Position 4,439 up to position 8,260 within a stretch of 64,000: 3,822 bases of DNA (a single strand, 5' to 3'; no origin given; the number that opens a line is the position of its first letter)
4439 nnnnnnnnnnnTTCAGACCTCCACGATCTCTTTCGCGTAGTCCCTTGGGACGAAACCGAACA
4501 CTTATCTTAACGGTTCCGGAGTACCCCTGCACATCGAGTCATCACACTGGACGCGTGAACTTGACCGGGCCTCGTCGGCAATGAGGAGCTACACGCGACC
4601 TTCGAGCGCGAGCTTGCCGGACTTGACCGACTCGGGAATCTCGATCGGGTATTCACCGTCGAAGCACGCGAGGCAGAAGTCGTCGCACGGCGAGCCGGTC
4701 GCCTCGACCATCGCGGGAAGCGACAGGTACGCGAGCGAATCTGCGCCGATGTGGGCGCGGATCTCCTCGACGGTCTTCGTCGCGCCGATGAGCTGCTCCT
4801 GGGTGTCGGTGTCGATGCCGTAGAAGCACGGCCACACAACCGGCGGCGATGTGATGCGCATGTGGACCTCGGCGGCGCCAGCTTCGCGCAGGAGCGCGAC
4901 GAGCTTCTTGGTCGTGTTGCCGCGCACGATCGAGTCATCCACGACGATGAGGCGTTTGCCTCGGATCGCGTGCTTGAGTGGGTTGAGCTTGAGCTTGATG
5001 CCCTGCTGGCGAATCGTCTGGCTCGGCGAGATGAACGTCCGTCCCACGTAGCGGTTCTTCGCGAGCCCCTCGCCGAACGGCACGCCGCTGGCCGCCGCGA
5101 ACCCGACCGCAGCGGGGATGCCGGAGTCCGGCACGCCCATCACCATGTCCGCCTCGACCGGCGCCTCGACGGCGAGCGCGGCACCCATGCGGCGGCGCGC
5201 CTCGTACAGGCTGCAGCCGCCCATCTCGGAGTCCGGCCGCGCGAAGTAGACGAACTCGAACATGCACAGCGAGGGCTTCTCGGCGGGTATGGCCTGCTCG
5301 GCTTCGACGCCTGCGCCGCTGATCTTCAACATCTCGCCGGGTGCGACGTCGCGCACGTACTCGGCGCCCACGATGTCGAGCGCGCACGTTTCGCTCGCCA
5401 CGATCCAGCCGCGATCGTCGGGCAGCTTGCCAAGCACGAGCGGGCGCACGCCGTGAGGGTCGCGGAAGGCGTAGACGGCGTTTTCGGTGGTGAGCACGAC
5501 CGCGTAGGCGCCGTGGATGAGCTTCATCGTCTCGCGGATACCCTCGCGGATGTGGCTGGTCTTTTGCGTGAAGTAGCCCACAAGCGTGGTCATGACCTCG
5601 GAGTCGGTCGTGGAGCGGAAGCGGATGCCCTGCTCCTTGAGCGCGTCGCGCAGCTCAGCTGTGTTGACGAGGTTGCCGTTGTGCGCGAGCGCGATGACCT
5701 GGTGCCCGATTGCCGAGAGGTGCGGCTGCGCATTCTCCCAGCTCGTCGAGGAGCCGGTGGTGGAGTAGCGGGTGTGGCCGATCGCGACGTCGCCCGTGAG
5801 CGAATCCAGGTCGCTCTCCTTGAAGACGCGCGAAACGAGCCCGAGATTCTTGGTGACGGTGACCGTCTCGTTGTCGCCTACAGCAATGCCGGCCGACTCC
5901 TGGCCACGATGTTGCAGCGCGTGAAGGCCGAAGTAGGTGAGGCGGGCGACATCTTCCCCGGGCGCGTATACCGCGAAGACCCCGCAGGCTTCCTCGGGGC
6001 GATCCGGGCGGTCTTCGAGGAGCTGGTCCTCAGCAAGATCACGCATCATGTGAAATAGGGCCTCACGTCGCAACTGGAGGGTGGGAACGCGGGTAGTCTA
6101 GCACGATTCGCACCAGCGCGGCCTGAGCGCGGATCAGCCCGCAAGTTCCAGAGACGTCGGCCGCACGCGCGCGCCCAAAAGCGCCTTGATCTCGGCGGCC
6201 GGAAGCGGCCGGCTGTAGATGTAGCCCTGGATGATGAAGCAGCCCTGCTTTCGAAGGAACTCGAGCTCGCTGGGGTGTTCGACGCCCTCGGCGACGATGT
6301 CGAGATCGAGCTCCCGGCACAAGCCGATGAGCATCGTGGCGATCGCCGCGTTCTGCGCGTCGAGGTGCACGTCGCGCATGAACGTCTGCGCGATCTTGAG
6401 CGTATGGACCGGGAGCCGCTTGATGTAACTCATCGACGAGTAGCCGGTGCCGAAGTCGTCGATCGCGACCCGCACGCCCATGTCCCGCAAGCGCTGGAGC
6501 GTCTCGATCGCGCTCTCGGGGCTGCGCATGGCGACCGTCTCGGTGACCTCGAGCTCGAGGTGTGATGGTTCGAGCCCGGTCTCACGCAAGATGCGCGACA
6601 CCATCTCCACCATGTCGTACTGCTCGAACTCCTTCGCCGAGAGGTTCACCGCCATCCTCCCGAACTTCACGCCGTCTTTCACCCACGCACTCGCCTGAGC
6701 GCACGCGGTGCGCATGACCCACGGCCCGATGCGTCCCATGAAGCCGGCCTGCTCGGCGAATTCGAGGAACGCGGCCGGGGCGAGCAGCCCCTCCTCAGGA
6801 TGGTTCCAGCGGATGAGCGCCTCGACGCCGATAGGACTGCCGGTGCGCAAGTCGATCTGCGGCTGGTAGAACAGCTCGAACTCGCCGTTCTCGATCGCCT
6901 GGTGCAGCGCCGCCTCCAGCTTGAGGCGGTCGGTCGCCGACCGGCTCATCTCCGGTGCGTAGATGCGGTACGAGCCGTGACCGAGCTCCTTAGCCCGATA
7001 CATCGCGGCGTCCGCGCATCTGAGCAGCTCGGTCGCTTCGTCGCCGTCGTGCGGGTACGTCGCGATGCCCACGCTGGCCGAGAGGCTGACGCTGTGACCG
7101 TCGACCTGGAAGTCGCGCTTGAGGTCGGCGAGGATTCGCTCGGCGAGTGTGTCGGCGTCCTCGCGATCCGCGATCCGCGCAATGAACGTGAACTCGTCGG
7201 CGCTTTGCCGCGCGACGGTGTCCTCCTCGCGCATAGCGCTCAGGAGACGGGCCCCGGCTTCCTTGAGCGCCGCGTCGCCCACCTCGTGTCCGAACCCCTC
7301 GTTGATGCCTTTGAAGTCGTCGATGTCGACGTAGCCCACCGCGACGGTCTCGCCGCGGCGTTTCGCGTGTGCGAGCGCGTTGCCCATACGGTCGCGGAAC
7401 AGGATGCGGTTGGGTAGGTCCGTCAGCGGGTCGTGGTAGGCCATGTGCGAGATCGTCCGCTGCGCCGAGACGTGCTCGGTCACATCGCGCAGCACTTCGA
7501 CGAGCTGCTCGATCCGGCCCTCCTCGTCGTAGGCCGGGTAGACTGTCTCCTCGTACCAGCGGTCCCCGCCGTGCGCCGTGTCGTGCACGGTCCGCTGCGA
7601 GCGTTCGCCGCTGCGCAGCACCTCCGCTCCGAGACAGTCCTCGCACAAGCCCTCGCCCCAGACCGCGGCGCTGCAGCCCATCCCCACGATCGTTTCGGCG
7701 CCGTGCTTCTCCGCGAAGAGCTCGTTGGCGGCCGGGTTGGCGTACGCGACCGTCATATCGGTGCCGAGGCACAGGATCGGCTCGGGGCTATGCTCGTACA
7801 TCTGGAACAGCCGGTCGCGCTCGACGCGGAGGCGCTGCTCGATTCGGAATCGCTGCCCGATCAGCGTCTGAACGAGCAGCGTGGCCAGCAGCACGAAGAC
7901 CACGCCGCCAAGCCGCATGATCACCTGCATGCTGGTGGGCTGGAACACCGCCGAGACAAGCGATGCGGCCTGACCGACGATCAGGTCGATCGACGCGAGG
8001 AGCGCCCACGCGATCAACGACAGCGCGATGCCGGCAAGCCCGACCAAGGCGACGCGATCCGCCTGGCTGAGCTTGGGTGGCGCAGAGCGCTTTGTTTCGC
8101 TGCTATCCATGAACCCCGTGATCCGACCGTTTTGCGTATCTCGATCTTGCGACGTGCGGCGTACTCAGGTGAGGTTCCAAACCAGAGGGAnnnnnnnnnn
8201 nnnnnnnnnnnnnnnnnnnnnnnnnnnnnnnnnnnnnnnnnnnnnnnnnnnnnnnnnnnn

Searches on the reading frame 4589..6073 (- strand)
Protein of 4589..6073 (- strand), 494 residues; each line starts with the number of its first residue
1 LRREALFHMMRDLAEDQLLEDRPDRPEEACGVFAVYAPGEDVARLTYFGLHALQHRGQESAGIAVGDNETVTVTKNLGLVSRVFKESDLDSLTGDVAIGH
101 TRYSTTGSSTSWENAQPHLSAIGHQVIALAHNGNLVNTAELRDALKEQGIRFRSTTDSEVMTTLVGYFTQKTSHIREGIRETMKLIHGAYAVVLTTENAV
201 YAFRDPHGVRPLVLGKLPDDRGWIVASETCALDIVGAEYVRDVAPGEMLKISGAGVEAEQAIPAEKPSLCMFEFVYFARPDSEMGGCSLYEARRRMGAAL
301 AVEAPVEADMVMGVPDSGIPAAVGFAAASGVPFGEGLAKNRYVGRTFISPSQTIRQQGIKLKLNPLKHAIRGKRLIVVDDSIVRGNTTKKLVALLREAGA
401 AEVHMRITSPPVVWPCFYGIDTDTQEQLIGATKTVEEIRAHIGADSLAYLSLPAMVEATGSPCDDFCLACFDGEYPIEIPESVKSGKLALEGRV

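Call 16: search_protein_families(library=ncbifam, max_evalue=0.00001, proteins=[window:4589-6073:-])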
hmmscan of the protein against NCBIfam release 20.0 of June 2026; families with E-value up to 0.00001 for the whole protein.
window:4589-6073:- (494 aa): 8 families
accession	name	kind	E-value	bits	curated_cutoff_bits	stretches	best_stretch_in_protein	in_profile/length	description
TIGR01134.1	purF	equivalog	1.7e-160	535.1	350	1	30-476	1-432/432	amidophosphoribosyltransferase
NF001484.0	PRK00331.1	subfamily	9.1e-39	133.3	381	1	30-255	2-220/601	isomerizing glutamine--fructose-6-phosphate transaminase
TIGR01135.1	glmS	equivalog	5.3e-38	130.9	418.05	1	30-252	1-216/607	glutamine--fructose-6-phosphate transaminase (isomerizing)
TIGR01536.1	asn_synth_AEB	equivalog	2.3e-18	66.5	267.1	1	52-235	26-169/517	asparagine synthase (glutamine-hydrolyzing)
NF006949.0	PRK09431.1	equivalog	6.5e-11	41.4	499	1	96-250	44-182/554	asparagine synthase B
TIGR03104.1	trio_amidotrans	equivalog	4.2e-08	31.9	570.1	1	93-216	40-151/589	N-acetylglutaminylglutamine amidotransferase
TIGR03108.1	eps_aminotran_1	hypoth_equivalog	3.6e-07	29.3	816.9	1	95-232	43-166/628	XrtA/PEP-CTERM system amidotransferase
NF002620.0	PRK02277.1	subfamily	9.5e-07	28.7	115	1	304-404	83-173/201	orotate phosphoribosyltransferase-like protein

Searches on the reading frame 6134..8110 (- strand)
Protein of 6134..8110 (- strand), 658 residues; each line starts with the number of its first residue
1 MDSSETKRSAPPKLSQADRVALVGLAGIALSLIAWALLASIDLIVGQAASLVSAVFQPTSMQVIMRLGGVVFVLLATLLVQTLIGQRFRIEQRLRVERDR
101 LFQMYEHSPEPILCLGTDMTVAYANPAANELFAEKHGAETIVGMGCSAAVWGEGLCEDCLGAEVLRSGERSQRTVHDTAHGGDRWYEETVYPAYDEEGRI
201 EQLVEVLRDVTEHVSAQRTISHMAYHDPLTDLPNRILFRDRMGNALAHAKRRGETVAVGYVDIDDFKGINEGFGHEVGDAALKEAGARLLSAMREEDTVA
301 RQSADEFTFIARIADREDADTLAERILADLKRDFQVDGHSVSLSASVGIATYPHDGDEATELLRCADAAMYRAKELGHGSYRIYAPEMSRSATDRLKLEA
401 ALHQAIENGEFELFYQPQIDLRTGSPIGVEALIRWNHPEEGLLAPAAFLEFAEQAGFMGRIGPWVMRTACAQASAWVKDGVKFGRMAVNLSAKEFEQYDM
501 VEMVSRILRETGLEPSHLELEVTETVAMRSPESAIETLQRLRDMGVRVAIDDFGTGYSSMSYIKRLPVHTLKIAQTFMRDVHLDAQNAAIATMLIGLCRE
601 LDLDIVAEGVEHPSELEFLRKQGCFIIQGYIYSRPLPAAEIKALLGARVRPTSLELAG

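Call 16: search_protein_families(library=ncbifam, max_evalue=0.00001, proteins=[window:6134-8110:-])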
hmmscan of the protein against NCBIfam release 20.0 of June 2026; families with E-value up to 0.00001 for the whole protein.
window:6134-8110:- (658 aa): 28 families (the best 25 are shown)
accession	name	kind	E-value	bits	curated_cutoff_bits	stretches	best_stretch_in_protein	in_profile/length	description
NF045675.1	PhdiestaseDibA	equivalog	8.2e-150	500.1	980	1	51-642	23-622/623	phosphodiesterase DibA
NF007474.0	PRK10060.1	equivalog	5.3e-116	388.4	782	1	208-645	221-654/663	cyclic di-GMP phosphodiesterase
NF053781.1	cdiGMPphdstlr2612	equivalog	2.3e-115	386.6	1600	1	178-646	794-1266/1268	Tlr1612 family c-di-GMP phosphodiesterase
NF008467.0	PRK11359.1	equivalog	9.7e-107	357.9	857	1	216-645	368-792/800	oxygen-sensing cyclic-di-GMP phosphodiesterase DosP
NF052458.1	PhdiestGepA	equivalog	7.5e-92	308.9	1200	1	203-640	403-836/840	phosphodiesterase GepA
NF008807.1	PRK11829.1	equivalog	3.8e-77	259.9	733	1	214-643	232-660/670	biofilm formation regulator HmsP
NF007298.0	PRK09776.1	equivalog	7.6e-74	249.2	1135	1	92-639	548-1100/1111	diguanylate cyclase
NF052596.1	RR_EAL_PvrR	equivalog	3e-46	157.8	580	1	398-646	143-390/398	response regulator cyclic di-GMP phosphodiesterase PvrR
NF007839.0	PRK10551.1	equivalog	3.1e-44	151.4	461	1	395-645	261-510/518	cyclic di-GMP phosphodiesterase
NF007423.1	PRK09966.1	equivalog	2.6e-43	148.4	325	1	202-374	216-390/390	diguanylate cyclase DgcN/YfiN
NF045673.1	c-di-GMPRcptLapD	equivalog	6.6e-42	143.6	1020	1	201-637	212-646/647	cyclic di-GMP receptor LapD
TIGR00254.1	GGDEF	domain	8e-38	129.8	37.4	1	221-382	2-165/168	diguanylate cyclase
NF008281.1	PRK11059.1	equivalog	4.7e-36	124.3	663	1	200-636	196-630/633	RNase E specificity factor CsrD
NF038266.1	diguan_SiaD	equivalog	3.8e-34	118.2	290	1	217-378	87-249/252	biofilm regulation diguanylate cyclase SiaD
NF051473.1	DigCycDgcsShew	equivalog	3.5e-33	115.2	400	1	199-383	110-290/291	diguanylate cyclase DgcS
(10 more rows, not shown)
